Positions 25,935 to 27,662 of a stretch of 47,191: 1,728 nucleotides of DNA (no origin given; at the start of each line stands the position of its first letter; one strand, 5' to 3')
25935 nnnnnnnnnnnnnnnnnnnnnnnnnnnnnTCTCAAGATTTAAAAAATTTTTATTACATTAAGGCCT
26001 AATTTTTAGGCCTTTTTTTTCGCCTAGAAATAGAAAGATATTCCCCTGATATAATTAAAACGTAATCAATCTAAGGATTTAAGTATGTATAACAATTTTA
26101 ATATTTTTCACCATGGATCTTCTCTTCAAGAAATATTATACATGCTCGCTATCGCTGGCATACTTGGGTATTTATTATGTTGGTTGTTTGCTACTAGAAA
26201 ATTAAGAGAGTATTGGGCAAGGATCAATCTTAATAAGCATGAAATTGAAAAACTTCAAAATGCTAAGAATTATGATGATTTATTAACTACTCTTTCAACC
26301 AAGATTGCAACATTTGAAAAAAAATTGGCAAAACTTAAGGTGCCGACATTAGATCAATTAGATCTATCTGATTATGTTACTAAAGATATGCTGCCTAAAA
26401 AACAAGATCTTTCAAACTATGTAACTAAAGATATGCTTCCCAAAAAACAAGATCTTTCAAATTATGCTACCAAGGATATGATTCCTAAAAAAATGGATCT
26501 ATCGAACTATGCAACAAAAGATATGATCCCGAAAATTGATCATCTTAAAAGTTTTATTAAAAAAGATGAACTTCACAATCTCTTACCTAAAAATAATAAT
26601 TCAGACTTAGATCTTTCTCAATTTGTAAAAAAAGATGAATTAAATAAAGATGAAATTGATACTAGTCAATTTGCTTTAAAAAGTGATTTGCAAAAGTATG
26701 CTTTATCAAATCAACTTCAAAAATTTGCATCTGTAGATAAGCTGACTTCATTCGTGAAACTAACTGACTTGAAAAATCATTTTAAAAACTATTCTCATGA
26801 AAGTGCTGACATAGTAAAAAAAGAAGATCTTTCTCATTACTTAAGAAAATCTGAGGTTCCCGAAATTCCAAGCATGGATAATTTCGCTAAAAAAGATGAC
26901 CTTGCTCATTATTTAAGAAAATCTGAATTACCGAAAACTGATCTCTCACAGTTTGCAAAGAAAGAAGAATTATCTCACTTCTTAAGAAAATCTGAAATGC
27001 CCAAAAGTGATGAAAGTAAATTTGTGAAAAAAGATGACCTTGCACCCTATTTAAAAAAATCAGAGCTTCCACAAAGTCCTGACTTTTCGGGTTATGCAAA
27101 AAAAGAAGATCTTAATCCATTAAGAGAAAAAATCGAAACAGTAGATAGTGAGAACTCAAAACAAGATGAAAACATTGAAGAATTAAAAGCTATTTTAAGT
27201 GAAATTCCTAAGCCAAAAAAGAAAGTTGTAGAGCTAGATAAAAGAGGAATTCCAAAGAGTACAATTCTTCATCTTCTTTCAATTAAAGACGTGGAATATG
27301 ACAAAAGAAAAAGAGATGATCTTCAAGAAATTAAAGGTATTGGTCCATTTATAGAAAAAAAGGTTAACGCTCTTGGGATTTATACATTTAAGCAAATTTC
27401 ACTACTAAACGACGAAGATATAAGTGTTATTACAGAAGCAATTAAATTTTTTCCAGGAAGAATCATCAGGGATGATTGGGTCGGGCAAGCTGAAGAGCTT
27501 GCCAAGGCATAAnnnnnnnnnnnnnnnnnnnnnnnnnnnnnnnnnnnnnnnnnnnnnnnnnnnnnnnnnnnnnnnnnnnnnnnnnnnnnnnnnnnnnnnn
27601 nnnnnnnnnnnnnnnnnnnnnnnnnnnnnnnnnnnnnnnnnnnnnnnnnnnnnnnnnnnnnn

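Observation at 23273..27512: Three-gene module: IM-anchored OmpA-like peptidoglycan binder plus two paralogous membrane-tethered repeat proteins ending in an H3TH/HhH-like domain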

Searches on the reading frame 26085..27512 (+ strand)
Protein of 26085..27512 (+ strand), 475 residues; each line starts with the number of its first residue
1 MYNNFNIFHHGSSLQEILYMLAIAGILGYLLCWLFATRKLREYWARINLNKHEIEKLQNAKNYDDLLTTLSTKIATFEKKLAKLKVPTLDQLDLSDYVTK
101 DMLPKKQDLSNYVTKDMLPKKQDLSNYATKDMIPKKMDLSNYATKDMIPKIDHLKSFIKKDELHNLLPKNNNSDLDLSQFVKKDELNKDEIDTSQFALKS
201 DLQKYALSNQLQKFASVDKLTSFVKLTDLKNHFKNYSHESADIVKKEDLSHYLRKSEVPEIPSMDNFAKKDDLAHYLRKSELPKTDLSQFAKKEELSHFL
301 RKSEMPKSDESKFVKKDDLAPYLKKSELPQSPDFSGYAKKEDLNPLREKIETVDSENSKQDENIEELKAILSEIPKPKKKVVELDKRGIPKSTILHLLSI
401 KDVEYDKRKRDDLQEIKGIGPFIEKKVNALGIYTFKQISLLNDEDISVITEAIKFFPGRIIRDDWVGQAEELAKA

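Call 3: search_protein_families(library=pfam, proteins=[window:26085-27512:+], max_evalue=1)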
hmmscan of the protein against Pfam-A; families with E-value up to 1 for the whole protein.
window:26085-27512:+ (475 aa): 4 families
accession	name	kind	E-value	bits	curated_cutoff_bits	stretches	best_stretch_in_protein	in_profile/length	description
PF25264.1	DUF7864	-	0.014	15.5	27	0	54-113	7-66/182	Domain of unknown function (DUF7864)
PF14520.12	HHH_5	-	0.12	13.4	27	1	411-447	2-38/57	Helix-hairpin-helix domain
PF19955.5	EAD1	-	0.14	13.1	24.2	0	265-301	17-52/90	Effector-associated domain 1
PF11731.14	Cdd1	-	0.15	12.7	25.5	1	409-439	4-34/86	Pathogenicity locus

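Call 4: search_protein_families(library=ncbifam, proteins=[window:26085-27512:+], max_evalue=1)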
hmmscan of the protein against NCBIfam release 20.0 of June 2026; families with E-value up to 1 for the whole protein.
window:26085-27512:+ (475 aa): 9 families
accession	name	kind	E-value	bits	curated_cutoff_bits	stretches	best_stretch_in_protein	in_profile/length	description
NF009040.0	PRK12373.1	equivalog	5.5e-17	62.6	514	1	407-474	319-385/400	NADH-quinone oxidoreductase subunit E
NF008915.0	PRK12278.1-1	equivalog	8e-15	55.3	281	1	410-474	152-215/216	50S ribosomal protein L21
NF008916.0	PRK12278.1-4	equivalog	2.6e-14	53.6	193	1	410-474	159-223/223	50S ribosomal protein L21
NF008966.0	PRK12311.1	equivalog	6.2e-13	48.6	526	1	399-474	257-331/334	30S ribosomal protein S2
NF045508.1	PhasinPhaH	equivalog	1.4e-07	31.9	250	1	359-474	120-233/234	phasin PhaH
TIGR03629.1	uS13_arch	equivalog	0.046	14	175.55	1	401-454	11-65/144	30S ribosomal protein S13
NF003140.0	PRK04053.1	equivalog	0.074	13.2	159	1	401-454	18-72/157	30S ribosomal protein S13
NF008218.0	PRK10985.1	equivalog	0.081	12.2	267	1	35-82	197-241/326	hydrolase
NF002882.0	PRK03348.1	equivalog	0.18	10.5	389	1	414-447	183-216/461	DNA polymerase IV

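Call 12: find_homologous_proteins(query=window:26085-27512:+)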
Query window:26085-27512:+ (475 aa): 483 proteins with E <= 0.001 among 8000 candidates; the best 120 are listed.
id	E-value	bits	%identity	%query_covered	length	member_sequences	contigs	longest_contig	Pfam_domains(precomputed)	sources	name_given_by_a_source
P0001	0.0e+0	1026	100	100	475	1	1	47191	-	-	-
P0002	8.3e-160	551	59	100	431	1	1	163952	-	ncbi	-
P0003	4.8e-106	374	45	99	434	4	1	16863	-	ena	-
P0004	8.9e-97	343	43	100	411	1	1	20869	-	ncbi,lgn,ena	-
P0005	1.1e-55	208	42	25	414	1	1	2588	PF11731.15,PF00416.28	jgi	-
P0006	3.8e-55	206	66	14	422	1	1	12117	PF14520.13,PF21999.3,PF11731.15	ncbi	-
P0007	1.2e-54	204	54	14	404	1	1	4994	PF11731.15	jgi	jgi:predicted flap endonuclease-1-like 5' DNA nuclease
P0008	1.8e-54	204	57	14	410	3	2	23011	PF11731.15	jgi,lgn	-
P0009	3.0e-54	203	59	14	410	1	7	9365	PF11731.15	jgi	jgi:predicted flap endonuclease-1-like 5' DNA nuclease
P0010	6.4e-54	202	57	14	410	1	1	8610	PF11731.15,PF00416.28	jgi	jgi:predicted flap endonuclease-1-like 5' DNA nuclease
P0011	6.9e-54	202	57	14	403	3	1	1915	PF11731.15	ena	-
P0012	7.3e-54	202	56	14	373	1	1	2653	PF11731.15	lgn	-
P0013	7.6e-54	202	59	14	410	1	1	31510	PF11731.15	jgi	jgi:predicted flap endonuclease-1-like 5' DNA nuclease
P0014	8.9e-54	202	57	14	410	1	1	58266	PF11731.15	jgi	jgi:predicted flap endonuclease-1-like 5' DNA nuclease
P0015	1.3e-53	201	62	14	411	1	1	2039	PF11731.15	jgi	-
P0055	2.0e-52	197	42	27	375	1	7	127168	PF11731.15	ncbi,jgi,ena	jgi:predicted flap endonuclease-1-like 5' DNA nuclease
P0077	3.9e-52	196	45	21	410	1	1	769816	PF11731.15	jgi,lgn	jgi:predicted flap endonuclease-1-like 5' DNA nuclease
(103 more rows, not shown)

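Call 17: find_encoding_contigs(protein=P0002, flank=8000, max_places=3)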
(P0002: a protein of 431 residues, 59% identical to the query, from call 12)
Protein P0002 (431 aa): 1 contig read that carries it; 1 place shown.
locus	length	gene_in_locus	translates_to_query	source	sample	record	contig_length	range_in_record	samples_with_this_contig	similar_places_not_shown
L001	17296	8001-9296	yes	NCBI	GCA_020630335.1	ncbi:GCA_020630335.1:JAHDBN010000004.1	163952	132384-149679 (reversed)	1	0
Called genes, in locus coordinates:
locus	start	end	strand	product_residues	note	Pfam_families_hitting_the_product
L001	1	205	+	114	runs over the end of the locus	-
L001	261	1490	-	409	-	PF00246:Peptidase_M14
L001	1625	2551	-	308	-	PF00582:Usp (weak)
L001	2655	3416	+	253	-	-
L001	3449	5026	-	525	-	PF07690:MFS_1, PF00854:PTR2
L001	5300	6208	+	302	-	-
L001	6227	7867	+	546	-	-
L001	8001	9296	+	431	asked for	-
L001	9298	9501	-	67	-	-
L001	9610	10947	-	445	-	PF17803:Cadherin_4, PF17892:Cadherin_5 (weak), PF17963:Big_9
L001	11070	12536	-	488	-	-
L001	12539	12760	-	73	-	-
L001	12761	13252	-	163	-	PF02472:ExbD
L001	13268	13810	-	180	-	-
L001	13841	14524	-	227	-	PF01618:MotA_ExbB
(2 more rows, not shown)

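Call 18: find_encoding_contigs(protein=P0004, flank=8000, max_places=3)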
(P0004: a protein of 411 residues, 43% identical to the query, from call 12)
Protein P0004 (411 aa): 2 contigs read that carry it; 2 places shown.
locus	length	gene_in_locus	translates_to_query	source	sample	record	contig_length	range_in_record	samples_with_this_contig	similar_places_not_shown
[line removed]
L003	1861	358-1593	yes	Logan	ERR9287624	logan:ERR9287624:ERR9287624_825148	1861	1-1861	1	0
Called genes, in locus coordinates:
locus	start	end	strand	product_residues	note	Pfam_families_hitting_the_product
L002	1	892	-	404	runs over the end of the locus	PF00246:Peptidase_M14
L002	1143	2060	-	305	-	PF00582:Usp (weak)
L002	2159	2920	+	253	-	-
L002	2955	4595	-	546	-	PF07690:MFS_1, PF00854:PTR2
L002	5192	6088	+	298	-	PF00691:OmpA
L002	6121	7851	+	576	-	-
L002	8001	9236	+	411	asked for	-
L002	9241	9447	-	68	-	-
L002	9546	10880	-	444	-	PF17892:Cadherin_5 (weak), PF17963:Big_9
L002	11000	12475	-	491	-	-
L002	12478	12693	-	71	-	-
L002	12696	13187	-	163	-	PF02472:ExbD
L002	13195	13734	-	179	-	-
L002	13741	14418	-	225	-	PF01618:MotA_ExbB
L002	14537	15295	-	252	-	-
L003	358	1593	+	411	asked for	-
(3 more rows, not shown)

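Call 19: find_encoding_contigs(protein=P0003, flank=8000, max_places=3)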
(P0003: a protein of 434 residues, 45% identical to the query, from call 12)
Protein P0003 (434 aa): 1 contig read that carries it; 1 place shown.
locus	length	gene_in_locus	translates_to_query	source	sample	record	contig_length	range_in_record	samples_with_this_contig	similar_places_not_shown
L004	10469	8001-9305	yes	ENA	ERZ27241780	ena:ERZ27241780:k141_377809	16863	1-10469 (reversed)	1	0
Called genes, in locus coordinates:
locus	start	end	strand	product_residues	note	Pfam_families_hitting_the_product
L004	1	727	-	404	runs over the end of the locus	PF00246:Peptidase_M14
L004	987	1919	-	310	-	PF00582:Usp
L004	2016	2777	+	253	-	-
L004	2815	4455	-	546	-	PF07690:MFS_1, PF00854:PTR2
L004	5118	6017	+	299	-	PF00691:OmpA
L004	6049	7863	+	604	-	-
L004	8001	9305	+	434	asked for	-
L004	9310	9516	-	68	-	-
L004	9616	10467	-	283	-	?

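Call 20: find_encoding_contigs(protein=P0055, flank=6000, max_places=3)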
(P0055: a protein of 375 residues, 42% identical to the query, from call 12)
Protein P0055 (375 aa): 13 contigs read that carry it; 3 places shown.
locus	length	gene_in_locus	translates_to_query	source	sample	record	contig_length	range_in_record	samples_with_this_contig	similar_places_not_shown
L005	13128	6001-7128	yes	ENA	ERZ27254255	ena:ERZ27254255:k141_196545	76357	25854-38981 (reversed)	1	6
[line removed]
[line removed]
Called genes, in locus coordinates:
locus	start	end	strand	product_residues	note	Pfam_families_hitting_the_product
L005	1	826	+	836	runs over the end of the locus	PF00690:Cation_ATPase_N, PF00122:E1-E2_ATPase, PF13246:Cation_ATPase, PF00702:Hydrolase, PF00689:Cation_ATPase_C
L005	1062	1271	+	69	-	-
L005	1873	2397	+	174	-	-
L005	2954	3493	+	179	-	PF12833:HTH_18, PF00165:HTH_AraC (weak)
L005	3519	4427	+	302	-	PF00512:HisKA, PF02518:HATPase_c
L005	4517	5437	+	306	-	-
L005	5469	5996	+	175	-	PF00691:OmpA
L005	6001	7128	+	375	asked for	PF11731:Cdd1 (faint)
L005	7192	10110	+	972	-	PF01339:CheB_methylest, PF03705:CheR_N, PF01739:CheR, PF08448:PAS_4 (faint), PF13426:PAS_9 (faint), PF13596:PAS_10, PF00989:PAS (weak)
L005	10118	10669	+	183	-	-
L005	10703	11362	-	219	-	PF02463:SMC_N (weak), PF13175:AAA_15 (faint), PF00005:ABC_tran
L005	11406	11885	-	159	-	-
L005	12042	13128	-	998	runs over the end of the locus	PF21760:SecD_1st, PF22599:SecDF_P1_head, PF02355:SecD_SecF_C, PF07549:Sec_GG, PF02355:SecD_SecF_C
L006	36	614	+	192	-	PF00689:Cation_ATPase_C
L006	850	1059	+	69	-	-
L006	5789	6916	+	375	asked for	PF11731:Cdd1 (faint)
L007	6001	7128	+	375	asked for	PF11731:Cdd1 (faint)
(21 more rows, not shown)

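Call 21: find_encoding_contigs(protein=P0077, flank=6000, max_places=2)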
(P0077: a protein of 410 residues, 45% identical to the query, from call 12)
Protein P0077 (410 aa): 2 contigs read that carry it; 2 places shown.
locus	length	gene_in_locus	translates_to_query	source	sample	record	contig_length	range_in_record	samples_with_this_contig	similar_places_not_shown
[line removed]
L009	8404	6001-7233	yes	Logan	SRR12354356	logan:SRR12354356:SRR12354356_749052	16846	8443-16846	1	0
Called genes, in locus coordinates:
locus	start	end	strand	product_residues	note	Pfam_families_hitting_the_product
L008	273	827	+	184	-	-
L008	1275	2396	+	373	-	PF02321:OEP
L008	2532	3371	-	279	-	PF01182:Glucosamine_iso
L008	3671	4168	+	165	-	PF13801:Metal_resist, PF07813:LTXXQ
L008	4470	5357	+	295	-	-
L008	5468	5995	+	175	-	PF00691:OmpA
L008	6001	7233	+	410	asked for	PF11731:Cdd1 (faint)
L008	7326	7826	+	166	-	PF01584:CheW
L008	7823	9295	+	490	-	PF01739:CheR, PF13847:Methyltransf_31 (faint), PF13431:TPR_17 (faint), PF00515:TPR_1 (faint), PF07719:TPR_2 (faint), PF13181:TPR_8 (faint), PF13414:TPR_11 (faint)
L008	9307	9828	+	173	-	PF01584:CheW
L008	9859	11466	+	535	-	PF05227:CHASE3, PF00672:HAMP, PF00015:MCPsignal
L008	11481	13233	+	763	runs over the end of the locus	PF01627:Hpt, PF02518:HATPase_c, PF01584:CheW, PF00072:Response_reg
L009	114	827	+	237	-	-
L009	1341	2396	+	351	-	PF02321:OEP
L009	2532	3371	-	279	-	PF01182:Glucosamine_iso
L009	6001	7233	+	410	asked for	PF11731:Cdd1 (faint)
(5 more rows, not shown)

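Call 22: find_encoding_contigs(protein=P0006, flank=6000, max_places=2)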
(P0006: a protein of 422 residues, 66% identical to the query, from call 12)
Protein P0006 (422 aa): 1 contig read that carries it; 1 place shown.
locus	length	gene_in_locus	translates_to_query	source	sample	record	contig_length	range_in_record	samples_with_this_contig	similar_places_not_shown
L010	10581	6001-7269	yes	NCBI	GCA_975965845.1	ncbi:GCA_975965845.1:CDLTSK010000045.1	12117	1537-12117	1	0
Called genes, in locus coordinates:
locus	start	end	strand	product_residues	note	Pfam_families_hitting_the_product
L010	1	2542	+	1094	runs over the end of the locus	PF17128:DUF5107, PF00515:TPR_1 (faint), PF07719:TPR_2 (faint), PF13181:TPR_8 (faint), PF13428:TPR_14 (faint), PF13432:TPR_16 (faint), PF14559:TPR_19 (faint), PF13424:TPR_12 (weak)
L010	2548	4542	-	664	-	PF13517:FG-GAP_3 (weak)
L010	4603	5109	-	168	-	PF05163:DinB, PF07609:DUF1572, PF04978:MST, PF12867:DinB_2 (weak)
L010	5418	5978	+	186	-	PF00691:OmpA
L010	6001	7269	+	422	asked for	PF11731:Cdd1 (faint), PF14520:HHH_5 (faint), PF21999:IMS_HHH_1 (faint)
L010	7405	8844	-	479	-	-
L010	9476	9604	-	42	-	-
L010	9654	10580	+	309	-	?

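Call 29: find_related_loci(query=A1, collection=genome_contigs, flank=5000)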
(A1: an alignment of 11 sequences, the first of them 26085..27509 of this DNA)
Query A1 (475 aa) in genome_contigs; peptide patterns used: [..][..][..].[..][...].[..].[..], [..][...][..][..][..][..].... (x = any residue, [..] = any of these).
599 stretches matched a pattern (row limit reached: there are more); 385 encode a relative of the query (tblastn E <= 1e-3); the best 80 are kept; 80 distinct loci.
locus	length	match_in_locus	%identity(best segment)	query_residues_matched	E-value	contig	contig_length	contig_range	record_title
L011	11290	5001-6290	59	1-473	8e-170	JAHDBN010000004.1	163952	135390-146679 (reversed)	MAG: Bacteriovoracaceae bacterium isolate MAG-111 RZ_235, whole genome shotgun sequence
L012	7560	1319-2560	44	1-469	5e-99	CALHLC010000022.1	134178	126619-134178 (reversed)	MAG: uncultured Bacteriovoracaceae bacterium isolate R4_Bin_Bin_87_1 genome assembly, contig: c_000003231428, whole geno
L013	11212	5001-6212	43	1-473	7e-99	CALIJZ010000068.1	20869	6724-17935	MAG: uncultured Bacteriovoracaceae bacterium isolate R4_Bin_MAXBIN__090_sub_1 genome assembly, contig: c_000004440912, w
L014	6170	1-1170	37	108-474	2e-58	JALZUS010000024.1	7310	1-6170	MAG: Bdellovibrionales bacterium isolate g2_MAG_00005 g2_MAG_00005_000000000024, whole genome shotgun sequence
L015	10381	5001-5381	45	357-472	2e-24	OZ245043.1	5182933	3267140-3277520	MAG: Cyclobacteriaceae bacterium isolate afde4c7f-67ca-4935-9897-e5b89d632741 genome assembly, chromosome: 1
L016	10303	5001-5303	44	369-475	3e-24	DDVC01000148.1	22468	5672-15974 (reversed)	MAG TPA_asm: Bacteroidetes bacterium UBA2322 UBA2322_contig_1342, whole genome shotgun sequence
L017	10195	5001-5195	63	410-474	2e-24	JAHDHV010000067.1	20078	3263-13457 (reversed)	MAG: Bacteroidetes bacterium isolate MAG-78 RZ_7595, whole genome shotgun sequence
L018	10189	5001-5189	67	410-472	3e-24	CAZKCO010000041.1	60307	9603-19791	MAG TPA_asm: uncultured Roseivirgaceae bacterium isolate SRP063590_co1_48 genome assembly, contig: NODE_485_length_60307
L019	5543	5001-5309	64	406-469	3e-24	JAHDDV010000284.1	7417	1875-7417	MAG: Chitinophagales bacterium isolate MAG-166 RZ_27445, whole genome shotgun sequence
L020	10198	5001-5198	65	410-475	6e-24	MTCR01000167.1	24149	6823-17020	Sphingobacteriales bacterium TSM_CSM 161, whole genome shotgun sequence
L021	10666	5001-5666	46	333-474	6e-24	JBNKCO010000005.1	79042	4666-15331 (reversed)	MAG: Bacteroidales bacterium isolate F1F2.bin.22.orig k141_1091269, whole genome shotgun sequence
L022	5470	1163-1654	68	406-474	1e-23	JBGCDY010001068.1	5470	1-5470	MAG: Chitinophagales bacterium isolate SGMAG-61 contig1067, whole genome shotgun sequence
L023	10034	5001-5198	65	410-475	1e-23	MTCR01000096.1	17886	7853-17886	Sphingobacteriales bacterium TSM_CSM 213, whole genome shotgun sequence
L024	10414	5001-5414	41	340-474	7e-24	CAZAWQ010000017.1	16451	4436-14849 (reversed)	MAG TPA_asm: uncultured Roseivirgaceae bacterium isolate binchicken_co244_137 genome assembly, contig: k141_3210036, who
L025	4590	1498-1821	47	366-472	7e-24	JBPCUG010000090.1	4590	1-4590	MAG: Cyclobacteriaceae bacterium isolate MAG_seacave_58 S1Ck127_8633763, whole genome shotgun sequence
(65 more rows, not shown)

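Call 71: predict_structure(alignment_id=A4)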
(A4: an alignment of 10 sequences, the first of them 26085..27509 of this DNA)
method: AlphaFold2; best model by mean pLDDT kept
length: 475 residues; sequences in the alignment: 10
mean_pLDDT: 53.0   pTM: 0.22
mean pLDDT of the five models: 53.0, 49.8, 49.5, 48.4, 47.0
residues with pLDDT >= 90: 0; 70-90: 111; 50-70: 71; < 50: 293
segments of 3 or more residues with pLDDT < 50: 1-6, 8-10, 83-94, 96-115, 117-264, 266-332, 377-384, 390-403, 457-460
pLDDT, mean of each block of 10 residues (from residue 1): 46 67 86 82 62 55 54 54 44 44 41 43 42 42 43 43 42 38 34 40 43 38 40 43 37 41 47 44 41 42 35 38 44 54 72 81 85 59 50 42 57 79 78 83 73 56 73 83
secondary structure, 60 per line:
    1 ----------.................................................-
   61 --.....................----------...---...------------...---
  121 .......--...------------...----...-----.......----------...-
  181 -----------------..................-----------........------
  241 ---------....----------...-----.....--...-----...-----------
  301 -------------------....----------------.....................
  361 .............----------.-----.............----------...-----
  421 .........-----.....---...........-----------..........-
elements in order: H11-59 H63-83 H121-127 H160-166 H198-215 H227-234 H250-253 H272-276 H320-323 H340-373 H391-402 H421-429 H435-439 H443-453 H465-474

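Call 75: search_protein_families(library=padloc, proteins=[window:26085-27512:+], max_evalue=0.01)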
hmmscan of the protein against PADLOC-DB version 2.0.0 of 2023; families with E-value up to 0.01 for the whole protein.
window:26085-27512:+ (475 aa): 0 families
